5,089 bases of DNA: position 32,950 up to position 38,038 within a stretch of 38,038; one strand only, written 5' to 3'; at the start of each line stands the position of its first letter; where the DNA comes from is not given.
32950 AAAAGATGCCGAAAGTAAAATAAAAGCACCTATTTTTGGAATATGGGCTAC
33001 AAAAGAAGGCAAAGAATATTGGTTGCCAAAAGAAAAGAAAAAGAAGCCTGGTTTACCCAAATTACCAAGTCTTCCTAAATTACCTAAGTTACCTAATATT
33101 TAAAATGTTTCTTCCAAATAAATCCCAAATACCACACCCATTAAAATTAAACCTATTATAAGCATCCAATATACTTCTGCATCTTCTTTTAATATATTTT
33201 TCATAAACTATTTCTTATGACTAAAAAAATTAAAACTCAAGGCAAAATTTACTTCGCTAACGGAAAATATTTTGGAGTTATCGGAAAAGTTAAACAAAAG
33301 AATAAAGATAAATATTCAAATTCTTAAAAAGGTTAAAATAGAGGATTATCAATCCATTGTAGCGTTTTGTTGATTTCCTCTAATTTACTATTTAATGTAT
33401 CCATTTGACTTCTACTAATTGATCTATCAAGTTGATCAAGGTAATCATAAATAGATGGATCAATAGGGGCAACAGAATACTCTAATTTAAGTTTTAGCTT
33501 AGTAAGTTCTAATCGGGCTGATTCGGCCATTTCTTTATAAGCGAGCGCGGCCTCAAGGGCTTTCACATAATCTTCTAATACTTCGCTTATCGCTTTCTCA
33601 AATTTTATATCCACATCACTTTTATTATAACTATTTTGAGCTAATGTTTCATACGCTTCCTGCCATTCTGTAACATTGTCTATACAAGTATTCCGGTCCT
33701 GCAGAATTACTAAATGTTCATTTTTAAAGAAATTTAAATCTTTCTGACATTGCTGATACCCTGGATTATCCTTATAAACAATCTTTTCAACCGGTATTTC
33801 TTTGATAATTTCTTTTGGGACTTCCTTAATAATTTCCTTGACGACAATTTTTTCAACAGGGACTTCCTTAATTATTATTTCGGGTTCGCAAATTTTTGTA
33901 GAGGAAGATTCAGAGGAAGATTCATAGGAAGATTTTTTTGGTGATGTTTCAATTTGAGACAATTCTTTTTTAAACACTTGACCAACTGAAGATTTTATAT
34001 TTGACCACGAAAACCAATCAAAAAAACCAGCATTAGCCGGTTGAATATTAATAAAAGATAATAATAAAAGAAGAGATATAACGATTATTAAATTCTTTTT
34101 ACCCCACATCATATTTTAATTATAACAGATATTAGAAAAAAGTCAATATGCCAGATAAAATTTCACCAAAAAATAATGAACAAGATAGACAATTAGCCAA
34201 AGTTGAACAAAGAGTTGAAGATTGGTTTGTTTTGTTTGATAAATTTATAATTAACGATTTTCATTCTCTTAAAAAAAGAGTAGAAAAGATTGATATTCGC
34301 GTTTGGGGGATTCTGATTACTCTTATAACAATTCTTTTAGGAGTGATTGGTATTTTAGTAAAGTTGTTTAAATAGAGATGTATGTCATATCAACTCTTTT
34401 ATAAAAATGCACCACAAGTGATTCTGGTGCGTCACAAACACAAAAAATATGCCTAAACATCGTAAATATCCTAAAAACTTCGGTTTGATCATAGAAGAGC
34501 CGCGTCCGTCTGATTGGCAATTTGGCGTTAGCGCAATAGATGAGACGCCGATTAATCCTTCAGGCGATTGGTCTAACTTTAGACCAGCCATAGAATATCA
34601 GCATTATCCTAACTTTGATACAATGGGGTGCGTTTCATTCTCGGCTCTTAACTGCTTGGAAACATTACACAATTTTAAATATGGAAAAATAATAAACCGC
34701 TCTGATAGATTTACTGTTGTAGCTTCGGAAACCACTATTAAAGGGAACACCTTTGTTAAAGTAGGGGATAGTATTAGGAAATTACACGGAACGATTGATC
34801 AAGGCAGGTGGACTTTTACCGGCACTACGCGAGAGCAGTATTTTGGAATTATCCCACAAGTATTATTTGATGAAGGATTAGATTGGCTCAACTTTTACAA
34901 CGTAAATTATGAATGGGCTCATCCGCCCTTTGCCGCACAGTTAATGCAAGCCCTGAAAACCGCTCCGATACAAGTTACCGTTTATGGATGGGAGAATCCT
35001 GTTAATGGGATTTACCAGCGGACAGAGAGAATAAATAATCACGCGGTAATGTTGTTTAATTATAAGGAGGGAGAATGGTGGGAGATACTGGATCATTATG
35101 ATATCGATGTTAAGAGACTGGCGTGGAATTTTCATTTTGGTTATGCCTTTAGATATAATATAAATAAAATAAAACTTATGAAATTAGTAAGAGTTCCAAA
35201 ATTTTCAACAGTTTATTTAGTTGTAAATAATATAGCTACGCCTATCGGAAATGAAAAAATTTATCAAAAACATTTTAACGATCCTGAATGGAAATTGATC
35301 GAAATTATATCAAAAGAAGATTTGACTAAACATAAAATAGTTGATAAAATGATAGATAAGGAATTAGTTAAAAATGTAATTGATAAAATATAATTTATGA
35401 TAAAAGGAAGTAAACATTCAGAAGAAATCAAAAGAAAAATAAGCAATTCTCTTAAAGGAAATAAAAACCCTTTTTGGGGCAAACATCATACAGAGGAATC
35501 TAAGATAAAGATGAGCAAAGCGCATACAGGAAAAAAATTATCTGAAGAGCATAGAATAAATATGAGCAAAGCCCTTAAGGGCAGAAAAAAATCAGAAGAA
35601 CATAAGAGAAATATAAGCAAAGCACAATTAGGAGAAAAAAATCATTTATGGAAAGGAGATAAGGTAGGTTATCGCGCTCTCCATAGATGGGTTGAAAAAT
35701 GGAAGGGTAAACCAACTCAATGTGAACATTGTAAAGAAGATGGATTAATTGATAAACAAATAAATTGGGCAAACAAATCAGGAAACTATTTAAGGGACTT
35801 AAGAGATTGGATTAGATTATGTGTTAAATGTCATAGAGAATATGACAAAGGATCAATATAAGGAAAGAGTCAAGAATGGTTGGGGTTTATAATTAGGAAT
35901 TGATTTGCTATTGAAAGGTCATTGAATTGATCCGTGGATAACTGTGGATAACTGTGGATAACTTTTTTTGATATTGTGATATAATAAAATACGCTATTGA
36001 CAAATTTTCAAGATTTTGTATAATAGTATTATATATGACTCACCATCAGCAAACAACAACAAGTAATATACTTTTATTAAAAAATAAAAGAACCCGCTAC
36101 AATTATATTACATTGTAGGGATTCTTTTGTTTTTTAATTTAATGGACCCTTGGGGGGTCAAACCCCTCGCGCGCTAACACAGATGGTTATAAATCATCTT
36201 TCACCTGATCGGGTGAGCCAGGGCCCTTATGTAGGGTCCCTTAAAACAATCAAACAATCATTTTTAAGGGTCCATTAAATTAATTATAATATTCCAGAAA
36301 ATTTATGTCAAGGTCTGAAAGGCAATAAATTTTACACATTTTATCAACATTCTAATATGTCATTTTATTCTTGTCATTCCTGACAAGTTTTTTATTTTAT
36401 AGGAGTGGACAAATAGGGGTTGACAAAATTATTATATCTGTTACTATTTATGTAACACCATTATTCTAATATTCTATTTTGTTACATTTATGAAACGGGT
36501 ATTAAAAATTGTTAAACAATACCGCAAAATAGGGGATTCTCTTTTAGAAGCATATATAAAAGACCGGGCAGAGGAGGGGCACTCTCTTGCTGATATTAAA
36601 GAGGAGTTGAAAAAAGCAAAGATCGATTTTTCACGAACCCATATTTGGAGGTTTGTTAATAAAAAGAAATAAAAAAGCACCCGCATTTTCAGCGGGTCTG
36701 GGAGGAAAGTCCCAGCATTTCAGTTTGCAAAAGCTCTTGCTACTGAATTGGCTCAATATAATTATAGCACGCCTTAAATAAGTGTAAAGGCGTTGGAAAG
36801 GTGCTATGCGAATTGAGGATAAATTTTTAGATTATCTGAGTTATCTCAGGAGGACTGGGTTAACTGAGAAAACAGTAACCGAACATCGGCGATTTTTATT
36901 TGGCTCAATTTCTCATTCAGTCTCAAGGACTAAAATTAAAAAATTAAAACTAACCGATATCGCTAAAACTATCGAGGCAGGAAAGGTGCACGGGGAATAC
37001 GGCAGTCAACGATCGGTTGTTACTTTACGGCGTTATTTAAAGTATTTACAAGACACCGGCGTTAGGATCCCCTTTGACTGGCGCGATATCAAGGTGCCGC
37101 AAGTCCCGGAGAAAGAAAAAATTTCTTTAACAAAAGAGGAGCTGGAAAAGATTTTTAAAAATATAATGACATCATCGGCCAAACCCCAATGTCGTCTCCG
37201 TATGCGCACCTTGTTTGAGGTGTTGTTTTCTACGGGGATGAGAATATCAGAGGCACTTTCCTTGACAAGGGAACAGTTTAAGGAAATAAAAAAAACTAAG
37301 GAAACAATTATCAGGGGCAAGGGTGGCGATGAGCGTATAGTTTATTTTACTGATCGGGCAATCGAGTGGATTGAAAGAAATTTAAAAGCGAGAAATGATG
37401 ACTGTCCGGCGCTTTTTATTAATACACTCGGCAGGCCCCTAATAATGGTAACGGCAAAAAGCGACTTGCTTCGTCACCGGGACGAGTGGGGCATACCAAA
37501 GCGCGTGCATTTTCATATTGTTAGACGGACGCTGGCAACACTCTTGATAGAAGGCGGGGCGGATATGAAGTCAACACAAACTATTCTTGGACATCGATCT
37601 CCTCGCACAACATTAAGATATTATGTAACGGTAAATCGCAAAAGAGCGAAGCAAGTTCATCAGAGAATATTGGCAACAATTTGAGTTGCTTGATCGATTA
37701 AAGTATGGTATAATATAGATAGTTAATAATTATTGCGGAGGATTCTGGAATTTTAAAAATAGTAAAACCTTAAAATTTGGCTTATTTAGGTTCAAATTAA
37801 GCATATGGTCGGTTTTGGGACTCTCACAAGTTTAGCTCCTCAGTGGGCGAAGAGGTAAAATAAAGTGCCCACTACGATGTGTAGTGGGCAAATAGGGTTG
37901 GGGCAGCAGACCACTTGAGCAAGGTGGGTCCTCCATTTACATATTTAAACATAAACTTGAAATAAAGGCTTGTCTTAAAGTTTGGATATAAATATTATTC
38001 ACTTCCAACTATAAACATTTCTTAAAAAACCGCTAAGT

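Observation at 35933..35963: Three helically phased DnaA-box-like motifs (two exact 9-mers, one 8/9), with a fourth copy of the motif beside attL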

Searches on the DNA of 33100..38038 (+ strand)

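Call 55: search_dna_similar(query=window:33100-38038:+, collection=phages, mode=distant, max_rows=10)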
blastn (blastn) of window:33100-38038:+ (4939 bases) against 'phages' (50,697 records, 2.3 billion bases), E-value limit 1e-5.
No match.

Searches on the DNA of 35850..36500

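Call 31: search_rna_families(source=window, start=35850, end=36500, threshold=evalue, max_evalue=10, show_alignments=2)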
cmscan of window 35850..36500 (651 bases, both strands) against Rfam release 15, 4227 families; matches with E-value up to 10: 17.
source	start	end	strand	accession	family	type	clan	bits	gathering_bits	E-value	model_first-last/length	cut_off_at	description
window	36292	36394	+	RF01401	rseX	Gene; sRNA;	-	30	50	0.11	1-94/94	no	rseX Hfq binding RNA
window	36136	36282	+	RF04341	Plastid-psbJ-5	Cis-reg;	CL00152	20.9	53.1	0.31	1-59/59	no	Plastid-psbJ-5 3UTR RNA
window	36076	36138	+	RF03940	MIR9563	Gene; miRNA;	-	19.8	90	0.51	31-97/127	no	MIR9563 microRNA precursor family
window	36076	36138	-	RF03940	MIR9563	Gene; miRNA;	-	19.8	90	0.51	31-97/127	no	MIR9563 microRNA precursor family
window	36072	36120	+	RF01810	pntA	Gene; sRNA;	-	19.8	54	2.1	1-62/62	no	pntA sRNA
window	36076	36138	+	RF04136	MIR1862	Gene; miRNA;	-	19.3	84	0.51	11-79/90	no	MIR1862 microRNA precursor family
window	36224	36270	-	RF00187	SNORD102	Gene; snRNA; snoRNA; CD-box;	-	18.7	47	4.5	1-72/72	no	Small nucleolar RNA SNORD102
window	36076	36138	-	RF04136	MIR1862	Gene; miRNA;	-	18.3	84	0.91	11-79/90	no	MIR1862 microRNA precursor family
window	36082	36204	-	RF02449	ncr1015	Gene; sRNA;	-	18.1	60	8.5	1-121/121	no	Bacillus sRNA ncr1015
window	36081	36133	-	RF00143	mir-6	Gene; miRNA;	CL00083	17.2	58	3.6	1-74/74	no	mir-6 microRNA precursor family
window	36310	36380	-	RF01175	snoU83D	Gene; snRNA; snoRNA; CD-box;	-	15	55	7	1-81/81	no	Small nucleolar RNA U83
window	35850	35867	-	RF01365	CRISPR-DR52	Gene; CRISPR;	-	15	50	8.6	1-18/37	3'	CRISPR RNA direct repeat element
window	36079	36135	-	RF00744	mir-361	Gene; miRNA;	-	14.4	70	8.5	1-71/71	no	mir-361 microRNA precursor family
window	36229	36277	-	RF03683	mir-462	Gene; miRNA;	-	14.1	90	9.3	1-64/64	no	mir-462 microRNA precursor family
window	36386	36445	+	RF00612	SNORD75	Gene; snRNA; snoRNA; CD-box;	-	12.1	50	10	1-62/62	no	Small nucleolar RNA SNORD75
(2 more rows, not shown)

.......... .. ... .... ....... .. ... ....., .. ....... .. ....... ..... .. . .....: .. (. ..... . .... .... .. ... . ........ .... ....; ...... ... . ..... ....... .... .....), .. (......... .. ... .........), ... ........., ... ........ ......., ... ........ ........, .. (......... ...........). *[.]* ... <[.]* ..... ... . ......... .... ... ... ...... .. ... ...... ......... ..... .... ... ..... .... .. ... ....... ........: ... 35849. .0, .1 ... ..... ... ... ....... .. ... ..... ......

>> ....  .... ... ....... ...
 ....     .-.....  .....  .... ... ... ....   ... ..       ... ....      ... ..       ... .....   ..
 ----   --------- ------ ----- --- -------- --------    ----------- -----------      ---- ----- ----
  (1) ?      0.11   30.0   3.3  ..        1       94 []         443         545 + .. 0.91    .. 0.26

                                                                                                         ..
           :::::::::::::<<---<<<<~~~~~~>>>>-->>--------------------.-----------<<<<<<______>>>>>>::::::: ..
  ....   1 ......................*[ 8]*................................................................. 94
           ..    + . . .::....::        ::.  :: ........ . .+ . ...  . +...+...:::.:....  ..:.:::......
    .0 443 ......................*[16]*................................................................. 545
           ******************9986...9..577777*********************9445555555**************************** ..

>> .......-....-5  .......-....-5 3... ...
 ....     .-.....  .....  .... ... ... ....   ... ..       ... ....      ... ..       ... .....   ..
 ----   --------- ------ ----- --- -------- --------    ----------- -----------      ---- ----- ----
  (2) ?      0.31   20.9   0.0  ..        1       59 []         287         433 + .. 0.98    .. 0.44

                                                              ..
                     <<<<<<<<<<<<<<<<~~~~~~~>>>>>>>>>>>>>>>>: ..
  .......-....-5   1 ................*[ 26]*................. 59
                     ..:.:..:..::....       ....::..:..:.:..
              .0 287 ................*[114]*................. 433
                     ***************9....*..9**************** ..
